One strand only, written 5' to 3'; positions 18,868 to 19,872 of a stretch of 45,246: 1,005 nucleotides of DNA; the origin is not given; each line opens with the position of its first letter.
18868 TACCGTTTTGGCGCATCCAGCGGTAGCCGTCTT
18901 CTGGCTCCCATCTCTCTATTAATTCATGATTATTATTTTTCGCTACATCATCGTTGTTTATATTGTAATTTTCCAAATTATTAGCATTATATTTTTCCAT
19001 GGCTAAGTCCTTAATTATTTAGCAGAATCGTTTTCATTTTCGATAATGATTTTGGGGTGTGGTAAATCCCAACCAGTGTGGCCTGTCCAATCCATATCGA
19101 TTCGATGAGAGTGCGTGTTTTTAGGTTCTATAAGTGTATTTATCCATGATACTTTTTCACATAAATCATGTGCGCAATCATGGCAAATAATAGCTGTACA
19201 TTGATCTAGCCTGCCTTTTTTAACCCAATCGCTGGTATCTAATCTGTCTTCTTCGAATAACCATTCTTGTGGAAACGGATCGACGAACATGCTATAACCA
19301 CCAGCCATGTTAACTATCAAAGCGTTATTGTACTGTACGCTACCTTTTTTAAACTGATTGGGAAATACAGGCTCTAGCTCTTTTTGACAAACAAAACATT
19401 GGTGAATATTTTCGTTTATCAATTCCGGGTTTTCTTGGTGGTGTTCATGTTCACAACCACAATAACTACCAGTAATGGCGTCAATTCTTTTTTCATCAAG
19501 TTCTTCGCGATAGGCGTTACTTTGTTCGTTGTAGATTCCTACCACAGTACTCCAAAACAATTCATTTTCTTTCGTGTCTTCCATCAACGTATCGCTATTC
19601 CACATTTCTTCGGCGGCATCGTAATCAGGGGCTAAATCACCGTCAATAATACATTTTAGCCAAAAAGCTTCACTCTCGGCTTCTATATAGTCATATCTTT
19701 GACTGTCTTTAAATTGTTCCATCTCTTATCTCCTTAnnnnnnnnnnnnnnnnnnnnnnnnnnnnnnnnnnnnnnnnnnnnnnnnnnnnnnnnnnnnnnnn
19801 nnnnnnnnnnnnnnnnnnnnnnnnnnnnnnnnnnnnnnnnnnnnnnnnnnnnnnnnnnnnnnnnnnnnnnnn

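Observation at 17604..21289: Tandem alternating array (B-A-B-A-A) of two unnamed families; family A core resembles the MazF/PemK/CcdB toxin signature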

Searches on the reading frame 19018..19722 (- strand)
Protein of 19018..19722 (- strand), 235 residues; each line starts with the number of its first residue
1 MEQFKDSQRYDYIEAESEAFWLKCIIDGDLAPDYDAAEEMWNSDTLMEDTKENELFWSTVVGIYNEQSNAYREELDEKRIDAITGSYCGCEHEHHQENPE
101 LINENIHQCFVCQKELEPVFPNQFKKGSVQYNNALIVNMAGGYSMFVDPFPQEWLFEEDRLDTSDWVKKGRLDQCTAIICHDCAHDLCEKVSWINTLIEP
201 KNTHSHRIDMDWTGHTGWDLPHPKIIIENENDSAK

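Call 5: search_protein_families(library=pfam, proteins=[window:19018-19722:-], max_evalue=1)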
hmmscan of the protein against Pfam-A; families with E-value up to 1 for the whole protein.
window:19018-19722:- (235 aa): 0 families

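Call 11: search_protein_families(library=ncbifam, proteins=[window:19018-19722:-], max_evalue=1)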
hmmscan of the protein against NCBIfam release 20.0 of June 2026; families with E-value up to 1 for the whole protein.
window:19018-19722:- (235 aa): 0 families

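Call 12: search_protein_families(library=padloc, proteins=[window:19018-19722:-], max_evalue=1)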
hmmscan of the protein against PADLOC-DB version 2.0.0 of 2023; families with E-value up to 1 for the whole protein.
window:19018-19722:- (235 aa): 0 families

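Call 13: search_protein_families(library=phrogs, proteins=[window:19018-19722:-], max_evalue=1)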
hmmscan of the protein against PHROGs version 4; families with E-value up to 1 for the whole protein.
window:19018-19722:- (235 aa): 2 families
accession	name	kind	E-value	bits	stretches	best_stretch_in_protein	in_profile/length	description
phrog_9105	-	unknown function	0.028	15.1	1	58-135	44-118/190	-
phrog_10867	-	unknown function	0.81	10.9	0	83-113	19-54/94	-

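Call 17: find_homologous_proteins(query=A3, max_evalue=0.001)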
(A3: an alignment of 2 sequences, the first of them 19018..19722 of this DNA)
Query A3 (2 sequences) (235 aa, profile of the alignment): 22 proteins with E <= 0.001 among 774 candidates.
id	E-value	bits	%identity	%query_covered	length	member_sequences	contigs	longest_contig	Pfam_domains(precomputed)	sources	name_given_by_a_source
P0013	2.9e-139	481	100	100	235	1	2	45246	-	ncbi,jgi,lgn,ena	ncbi:MAG: hypothetical protein WCP03_00155 [Candidatus Saccharibacteria bacterium]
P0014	1.2e-105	371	75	93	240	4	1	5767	-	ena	-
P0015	2.4e-105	370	74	94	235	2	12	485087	-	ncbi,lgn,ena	-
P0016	6.9e-103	362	77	87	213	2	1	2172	-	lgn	-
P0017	1.3e-102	361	72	89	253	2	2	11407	-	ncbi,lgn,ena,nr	ncbi:MAG TPA: hypothetical protein VMR51_00845 [Patescibacteria group bacterium]|nr:hypothetical pro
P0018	3.2e-102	360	36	80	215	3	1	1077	-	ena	-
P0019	1.3e-85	305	63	89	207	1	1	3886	-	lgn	-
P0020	2.2e-82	295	51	79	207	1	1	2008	-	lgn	-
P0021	5.6e-56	208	41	89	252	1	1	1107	-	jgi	-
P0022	8.0e-55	204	44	87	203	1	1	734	-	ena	-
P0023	7.7e-54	201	44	93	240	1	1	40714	-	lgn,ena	-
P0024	7.1e-28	116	38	67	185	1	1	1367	-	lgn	-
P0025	2.2e-27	114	43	49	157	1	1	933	-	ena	-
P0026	1.2e-22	99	41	49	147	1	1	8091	-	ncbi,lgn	-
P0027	3.0e-22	97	36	49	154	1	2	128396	-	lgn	-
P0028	1.6e-21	95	40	53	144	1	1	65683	-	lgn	-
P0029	3.4e-21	94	42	49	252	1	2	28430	-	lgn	-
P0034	5.4e-14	70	40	38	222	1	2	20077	-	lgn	-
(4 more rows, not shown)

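Call 23: find_encoding_contigs(protein=P0015, flank=8000, max_places=3)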
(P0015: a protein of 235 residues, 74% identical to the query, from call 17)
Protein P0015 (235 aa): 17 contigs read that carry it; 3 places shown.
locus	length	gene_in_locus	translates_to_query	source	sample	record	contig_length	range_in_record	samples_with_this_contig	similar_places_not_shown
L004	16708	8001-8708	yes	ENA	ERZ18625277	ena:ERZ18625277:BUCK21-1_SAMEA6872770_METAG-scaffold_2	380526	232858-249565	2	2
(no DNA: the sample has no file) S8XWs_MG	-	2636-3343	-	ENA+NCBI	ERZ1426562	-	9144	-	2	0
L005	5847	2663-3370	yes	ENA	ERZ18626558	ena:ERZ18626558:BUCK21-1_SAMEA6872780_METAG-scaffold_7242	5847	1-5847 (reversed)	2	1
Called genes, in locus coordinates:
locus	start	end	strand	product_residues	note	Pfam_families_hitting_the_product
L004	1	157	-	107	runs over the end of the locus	-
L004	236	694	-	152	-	PF02590:SPOUT_MTase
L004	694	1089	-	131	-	PF11969:DcpS_C, PF01230:HIT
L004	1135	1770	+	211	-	PF01066:CDP-OH_P_transf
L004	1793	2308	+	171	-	-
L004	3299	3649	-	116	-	-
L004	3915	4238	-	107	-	-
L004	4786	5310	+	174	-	-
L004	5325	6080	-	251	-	PF01978:TrmB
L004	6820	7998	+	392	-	-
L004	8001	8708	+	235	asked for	-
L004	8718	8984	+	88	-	-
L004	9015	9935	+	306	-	-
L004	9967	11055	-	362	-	PF13673:Acetyltransf_10, PF00583:Acetyltransf_1, PF02834:LigT_PEase (faint), PF13508:Acetyltransf_7, PF08445:FR47 (weak), PF13563:2_5_RNA_ligase2 (weak)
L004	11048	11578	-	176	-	PF13238:AAA_18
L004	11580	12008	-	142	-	-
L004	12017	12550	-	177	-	-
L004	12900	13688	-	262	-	PF01148:CTP_transf_1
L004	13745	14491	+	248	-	-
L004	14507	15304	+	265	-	PF00248:Aldo_ket_red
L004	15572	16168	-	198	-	-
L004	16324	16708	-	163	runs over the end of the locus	PF01551:Peptidase_M23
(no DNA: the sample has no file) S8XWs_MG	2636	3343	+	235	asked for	-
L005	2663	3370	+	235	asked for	-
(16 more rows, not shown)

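Call 24: find_encoding_contigs(protein=P0023, flank=8000, max_places=3)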
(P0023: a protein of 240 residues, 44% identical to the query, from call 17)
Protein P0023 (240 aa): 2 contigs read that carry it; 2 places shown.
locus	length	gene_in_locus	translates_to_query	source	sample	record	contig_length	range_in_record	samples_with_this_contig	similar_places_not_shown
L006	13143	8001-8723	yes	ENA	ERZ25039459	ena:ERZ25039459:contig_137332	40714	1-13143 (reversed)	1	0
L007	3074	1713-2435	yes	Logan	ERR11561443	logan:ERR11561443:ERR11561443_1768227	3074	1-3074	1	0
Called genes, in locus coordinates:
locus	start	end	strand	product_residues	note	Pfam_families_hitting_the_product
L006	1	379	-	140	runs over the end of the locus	PF01641:SelR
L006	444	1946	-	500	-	PF04244:DPRP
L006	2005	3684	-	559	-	PF03485:Arg_tRNA_synt_N, PF00750:tRNA-synt_1d, PF05746:DALR_1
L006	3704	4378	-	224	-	PF07099:DUF1361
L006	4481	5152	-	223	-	PF02525:Flavodoxin_2, PF03358:FMN_red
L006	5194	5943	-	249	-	PF01978:TrmB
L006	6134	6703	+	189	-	-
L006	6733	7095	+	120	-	-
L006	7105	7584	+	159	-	-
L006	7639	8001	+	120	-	-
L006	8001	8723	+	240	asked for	-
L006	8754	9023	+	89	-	-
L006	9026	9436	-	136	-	PF00293:NUDIX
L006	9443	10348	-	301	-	PF01636:APH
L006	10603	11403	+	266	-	PF02463:SMC_N (weak), PF00005:ABC_tran, PF13304:AAA_21 (faint)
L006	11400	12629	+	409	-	PF12704:MacB_PCD, PF02687:FtsX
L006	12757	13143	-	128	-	?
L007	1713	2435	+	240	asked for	-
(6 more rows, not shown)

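Call 25: find_encoding_contigs(protein=P0017, flank=8000, max_places=3)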
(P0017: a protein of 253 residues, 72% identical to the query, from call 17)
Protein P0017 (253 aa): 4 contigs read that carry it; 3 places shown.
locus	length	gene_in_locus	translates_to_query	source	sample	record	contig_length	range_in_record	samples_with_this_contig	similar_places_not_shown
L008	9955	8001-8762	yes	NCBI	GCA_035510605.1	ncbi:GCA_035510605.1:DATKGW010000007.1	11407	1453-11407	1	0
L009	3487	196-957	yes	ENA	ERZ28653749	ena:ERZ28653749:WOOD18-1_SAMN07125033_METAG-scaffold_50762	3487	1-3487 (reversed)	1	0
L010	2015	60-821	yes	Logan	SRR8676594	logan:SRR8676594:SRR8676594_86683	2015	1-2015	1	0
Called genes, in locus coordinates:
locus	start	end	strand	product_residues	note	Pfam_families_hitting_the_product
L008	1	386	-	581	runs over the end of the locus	PF01807:Zn_ribbon_DnaG, PF08275:DNAG_N, PF01751:Toprim, PF13155:Toprim_2, PF13662:Toprim_4, PF10410:DnaB_bind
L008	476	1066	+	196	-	-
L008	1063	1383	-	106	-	PF04237:YjbR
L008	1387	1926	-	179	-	PF00929:RNase_T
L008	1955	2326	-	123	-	-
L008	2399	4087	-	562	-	PF03485:Arg_tRNA_synt_N, PF00750:tRNA-synt_1d, PF05746:DALR_1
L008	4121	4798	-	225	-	PF07099:DUF1361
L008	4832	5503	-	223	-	PF02525:Flavodoxin_2, PF03358:FMN_red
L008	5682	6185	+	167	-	-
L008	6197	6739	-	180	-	-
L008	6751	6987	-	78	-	PF01978:TrmB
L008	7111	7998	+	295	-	-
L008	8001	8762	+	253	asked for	-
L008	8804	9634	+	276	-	-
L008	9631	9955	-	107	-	?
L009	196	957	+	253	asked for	-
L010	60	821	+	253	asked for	-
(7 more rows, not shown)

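Call 31: search_dna_similar(query=P0027, collection=phages, mode=protein, max_evalue=0.001, max_rows=15)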
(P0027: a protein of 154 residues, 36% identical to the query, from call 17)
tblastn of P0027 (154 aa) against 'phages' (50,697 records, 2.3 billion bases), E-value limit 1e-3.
No match.

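Call 33: find_encoding_contigs(protein=P0027, flank=6000, max_places=2)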
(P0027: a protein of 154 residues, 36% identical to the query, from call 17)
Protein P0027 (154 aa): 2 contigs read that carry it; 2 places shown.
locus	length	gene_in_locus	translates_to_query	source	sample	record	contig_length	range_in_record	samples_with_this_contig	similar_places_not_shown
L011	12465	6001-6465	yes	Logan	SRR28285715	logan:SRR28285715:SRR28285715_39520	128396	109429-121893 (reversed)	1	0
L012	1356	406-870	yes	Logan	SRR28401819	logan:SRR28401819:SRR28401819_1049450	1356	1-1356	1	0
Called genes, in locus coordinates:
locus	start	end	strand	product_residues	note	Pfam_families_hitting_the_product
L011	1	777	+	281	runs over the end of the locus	PF14285:DUF4367 (weak)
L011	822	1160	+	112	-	-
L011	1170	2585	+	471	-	PF00749:tRNA-synt_1c, PF19269:Anticodon_2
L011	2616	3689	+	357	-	PF11258:DUF3048, PF17479:DUF3048_C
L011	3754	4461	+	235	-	PF03330:DPBB_1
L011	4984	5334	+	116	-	-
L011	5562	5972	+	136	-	-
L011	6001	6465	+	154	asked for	-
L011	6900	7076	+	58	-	-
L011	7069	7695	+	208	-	PF00702:Hydrolase, PF13419:HAD_2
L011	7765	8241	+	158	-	-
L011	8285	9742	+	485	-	PF02536:mTERF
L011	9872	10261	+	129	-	-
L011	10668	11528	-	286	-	PF00781:DAGK_cat, PF19279:YegS_C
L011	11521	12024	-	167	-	PF01569:PAP2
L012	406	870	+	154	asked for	-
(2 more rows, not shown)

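Call 35: search_solved_structures(query=A5, max_evalue=10)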
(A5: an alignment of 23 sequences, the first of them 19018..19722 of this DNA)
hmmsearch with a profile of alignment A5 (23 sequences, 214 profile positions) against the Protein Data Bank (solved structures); distinct sequences matched with E-value up to 10: 11.
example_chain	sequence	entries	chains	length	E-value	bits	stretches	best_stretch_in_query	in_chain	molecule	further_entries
8jrr_B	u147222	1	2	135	0.081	16.3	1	55-118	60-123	Protein E6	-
4giz_C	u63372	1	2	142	0.081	16.3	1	55-118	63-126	Protein E6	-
8jrp_B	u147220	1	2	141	0.089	16.2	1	55-118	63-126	Protein E6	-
4xr8_F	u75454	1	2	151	0.099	16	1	55-118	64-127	Protein E6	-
8jrn_D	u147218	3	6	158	0.1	16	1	55-118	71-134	Protein E6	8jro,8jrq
6siv_B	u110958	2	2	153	0.11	15.8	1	55-118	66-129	Protein E6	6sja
8r1f_B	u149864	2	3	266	0.14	15.6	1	56-118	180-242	Ubiquitin-like protein SMT3,Protein E6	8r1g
2fk4_A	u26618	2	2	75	0.35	14.2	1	75-118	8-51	Protein E6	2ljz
7uaj_A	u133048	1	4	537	0.56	13.6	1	56-118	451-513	Maltose/maltodextrin-binding periplasmic protein,Protein E6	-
8gcr_A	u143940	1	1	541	0.66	13.3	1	56-118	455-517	Maltose/maltodextrin-binding periplasmic protein,Protein E6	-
6slm_A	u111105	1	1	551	1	12.7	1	46-118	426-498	Maltose/maltodextrin-binding periplasmic protein,Protein E6,Ubiquitin-protein ligase E3A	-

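Call 45: predict_structure(alignment_id=A5)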
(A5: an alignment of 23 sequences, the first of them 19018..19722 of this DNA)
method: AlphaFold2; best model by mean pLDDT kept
length: 235 residues; sequences in the alignment: 23
mean_pLDDT: 73.0   pTM: 0.44
mean pLDDT of the five models: 73.0, 72.5, 70.1, 64.5, 63.8
residues with pLDDT >= 90: 52; 70-90: 101; 50-70: 40; < 50: 42
segments of 3 or more residues with pLDDT < 50: 1-7, 87-101, 142-144, 220-235
pLDDT, mean of each block of 10 residues (from residue 1): 43 80 94 93 91 92 89 75 55 42 73 87 76 80 55 82 83 86 87 77 56 55 43 41
secondary structure, 60 per line:
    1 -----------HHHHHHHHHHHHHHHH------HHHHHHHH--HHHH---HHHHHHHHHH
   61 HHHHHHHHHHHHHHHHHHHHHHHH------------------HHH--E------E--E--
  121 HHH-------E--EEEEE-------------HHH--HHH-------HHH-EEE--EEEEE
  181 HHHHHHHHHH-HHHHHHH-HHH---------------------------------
elements in order: H12-27 H34-41 H44-47 H51-84 E134-138 E171-173 E176-180 H181-190 H192-198

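Call 49: fold_search(model_id=the predicted structure, library=pdb)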
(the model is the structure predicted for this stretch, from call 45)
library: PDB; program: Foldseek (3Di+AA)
matches with E <= 10: 42; with E <= 0.001: 0
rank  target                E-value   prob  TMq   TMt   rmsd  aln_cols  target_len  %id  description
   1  3aoh_D                2.4e+00  0.57  0.16  0.03   2.5        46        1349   22  RNA polymerase-Gfh1 complex (Crystal type 1) (released 2010-12-08)
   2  4wqs_D                3.4e+00  0.38  0.15  0.03   2.9        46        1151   24  Thermus thermophilus RNA polymerase backtracked complex (released 2015-02-18)
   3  9ukn_D                3.6e+00  0.41  0.16  0.03   2.6        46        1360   22  CryoEM structure of the T.thermophilus transcription initiation complex (released 2025-10-22)
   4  9j9h_AI               3.6e+00  0.03  0.12  0.27  14.2       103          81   14  High-resolution cryo-EM structure of the Plasmodium falciparum 80S ribosome bound to RACK1 and E-tRNA (released 2025-06-04)
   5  5i2d_D                4.1e+00  0.38  0.16  0.03   2.6        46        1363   22  Crystal structure of T. thermophilus TTHB099 class II transcription activation complex: TAP-RPo (released 2016-06-22)
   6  8q7z_Au               4.1e+00  0.10  0.16  0.40  11.3       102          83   13  Structure of the G. gallus 80S non-rotated ribosome (released 2024-08-28)
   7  8c01_a                4.1e+00  0.09  0.16  0.38  14.0       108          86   10  Enp1TAP_A population of yeast small ribosomal subunit precursors (released 2022-12-28)
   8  9bh5_AV               4.4e+00  0.10  0.16  0.41  10.4        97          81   13  High-resolution C. elegans 80S ribosome structure - class 1 (released 2024-09-04)
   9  9ukt_D                4.6e+00  0.33  0.16  0.03   2.6        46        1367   22  CryoEM structure of the T.thermophilus transcription initiation complex bound to Gp4A-C-U and CTP, -1 dC in the templa (released 2025-10-22)
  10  9qqa_Au               4.6e+00  0.10  0.17  0.42  10.6       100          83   11  Ternary complex of translating ribosome, NAC and NMT1 (released 2025-07-16)
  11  8ova_AR               4.6e+00  0.08  0.16  0.37  14.9       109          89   15  CRYO-EM STRUCTURE OF TRYPANOSOMA BRUCEI PROCYCLIC FORM 80S RIBOSOME : PARENTAL STRAIN (released 2023-11-29)
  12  7o7y_Au               4.9e+00  0.09  0.16  0.40  11.3       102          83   14  Rabbit 80S ribosome stalled close to the mutated SARS-CoV-2 slippery site by a pseudoknot (high resolution) (released 2021-06-02)
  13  4g7h_D                5.2e+00  0.33  0.16  0.03   2.6        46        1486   22  Crystal structure of Thermus thermophilus transcription initiation complex (released 2012-10-31)
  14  7pwo_V1               5.2e+00  0.08  0.16  0.40  11.2       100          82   10  Cryo-EM structure of Giardia lamblia ribosome at 2.75 A resolution (released 2022-04-20)
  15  6az1_Y                5.2e+00  0.08  0.16  0.37  14.7       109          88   13  Cryo-EM structure of the small subunit of Leishmania ribosome bound to paromomycin (released 2017-12-06)
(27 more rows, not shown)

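Call 50: find_encoding_contigs(protein=P0028, flank=5000, max_places=2)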
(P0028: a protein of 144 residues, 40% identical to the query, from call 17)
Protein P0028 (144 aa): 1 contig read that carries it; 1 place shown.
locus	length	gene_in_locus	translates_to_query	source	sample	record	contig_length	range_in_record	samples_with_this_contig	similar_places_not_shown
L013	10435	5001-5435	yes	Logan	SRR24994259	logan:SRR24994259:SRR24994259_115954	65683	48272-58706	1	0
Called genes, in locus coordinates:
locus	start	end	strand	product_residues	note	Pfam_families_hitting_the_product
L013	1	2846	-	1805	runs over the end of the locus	PF17164:DUF5122 (weak), PF20148:DUF6531, PF25023:TEN_YD-shell, PF05593:RHS_repeat, PF25023:TEN_YD-shell, PF05593:RHS_repeat, PF25023:TEN_YD-shell, PF25023:TEN_YD-shell, +1 more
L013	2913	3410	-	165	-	PF13420:Acetyltransf_4, PF00583:Acetyltransf_1, PF13523:Acetyltransf_8 (weak), PF13673:Acetyltransf_10, PF13508:Acetyltransf_7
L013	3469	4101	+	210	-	-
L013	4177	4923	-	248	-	-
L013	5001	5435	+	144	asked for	-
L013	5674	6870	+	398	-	PF00587:tRNA-synt_2b, PF03129:HGTP_anticodon (weak)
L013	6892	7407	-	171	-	-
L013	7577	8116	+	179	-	PF13731:WxL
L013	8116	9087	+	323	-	PF06030:WxLIP_PGBD (weak), PF06280:fn3_5 (weak), PF11797:WxLIP_HBD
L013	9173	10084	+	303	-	-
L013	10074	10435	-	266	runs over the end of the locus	-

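Call 51: find_encoding_contigs(protein=P0034, flank=5000, max_places=2)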
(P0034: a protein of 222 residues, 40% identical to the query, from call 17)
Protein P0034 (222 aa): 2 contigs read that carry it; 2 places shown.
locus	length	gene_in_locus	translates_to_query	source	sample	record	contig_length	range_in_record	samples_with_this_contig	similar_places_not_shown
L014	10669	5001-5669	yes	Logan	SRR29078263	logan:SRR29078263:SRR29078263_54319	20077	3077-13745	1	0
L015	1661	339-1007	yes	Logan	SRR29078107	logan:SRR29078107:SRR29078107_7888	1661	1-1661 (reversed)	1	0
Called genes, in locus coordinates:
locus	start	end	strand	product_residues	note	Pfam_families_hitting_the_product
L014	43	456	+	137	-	-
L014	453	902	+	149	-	-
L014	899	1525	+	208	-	-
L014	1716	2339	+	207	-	-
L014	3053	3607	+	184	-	-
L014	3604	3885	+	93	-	-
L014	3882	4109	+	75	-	-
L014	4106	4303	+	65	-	-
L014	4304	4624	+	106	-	-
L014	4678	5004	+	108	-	-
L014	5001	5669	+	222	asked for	-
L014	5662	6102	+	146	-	-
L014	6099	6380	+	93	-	-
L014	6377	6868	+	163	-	PF01966:HD (weak)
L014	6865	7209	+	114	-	-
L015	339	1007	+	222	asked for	-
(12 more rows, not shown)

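Call 52: find_encoding_contigs(protein=P0029, flank=5000, max_places=2)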
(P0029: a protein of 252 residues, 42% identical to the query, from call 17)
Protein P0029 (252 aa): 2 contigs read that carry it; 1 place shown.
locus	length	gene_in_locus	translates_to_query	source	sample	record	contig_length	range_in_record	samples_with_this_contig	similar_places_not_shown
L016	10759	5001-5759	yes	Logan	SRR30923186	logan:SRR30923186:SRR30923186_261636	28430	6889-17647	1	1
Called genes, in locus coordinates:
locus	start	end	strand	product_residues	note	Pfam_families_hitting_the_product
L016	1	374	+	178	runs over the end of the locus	-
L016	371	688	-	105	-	-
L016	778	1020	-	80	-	-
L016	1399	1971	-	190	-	-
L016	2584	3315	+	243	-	PF00486:Trans_reg_C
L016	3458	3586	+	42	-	-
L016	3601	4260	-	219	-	-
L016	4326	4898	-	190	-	-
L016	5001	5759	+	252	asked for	-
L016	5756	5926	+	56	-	-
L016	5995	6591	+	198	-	-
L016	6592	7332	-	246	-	PF12811:BaxI_1, PF01027:Bax1-I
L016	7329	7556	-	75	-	-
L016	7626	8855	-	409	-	PF09594:GT87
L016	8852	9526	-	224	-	PF04193:PQ-loop (faint)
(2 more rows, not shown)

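Call 73: search_protein_families(library=pfam, proteins=[L004:6820-7998:+, L006:6733-7095:+, L006:7105-7584:+, L006:7639-8001:+], max_evalue=0.1)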
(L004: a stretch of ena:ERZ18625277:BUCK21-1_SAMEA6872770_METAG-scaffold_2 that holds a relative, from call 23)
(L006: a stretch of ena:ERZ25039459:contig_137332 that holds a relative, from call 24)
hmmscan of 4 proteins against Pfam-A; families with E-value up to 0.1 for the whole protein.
L004:6820-7998:+ (392 aa): 1 family
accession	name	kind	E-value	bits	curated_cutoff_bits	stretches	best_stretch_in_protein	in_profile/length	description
PF10008.16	DUF2251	-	0.076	13.7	25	0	306-381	9-80/94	Uncharacterized protein conserved in bacteria (DUF2251)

L006:6733-7095:+ (120 aa): 0 families

L006:7105-7584:+ (159 aa): 0 families

L006:7639-8001:+ (120 aa): 0 families
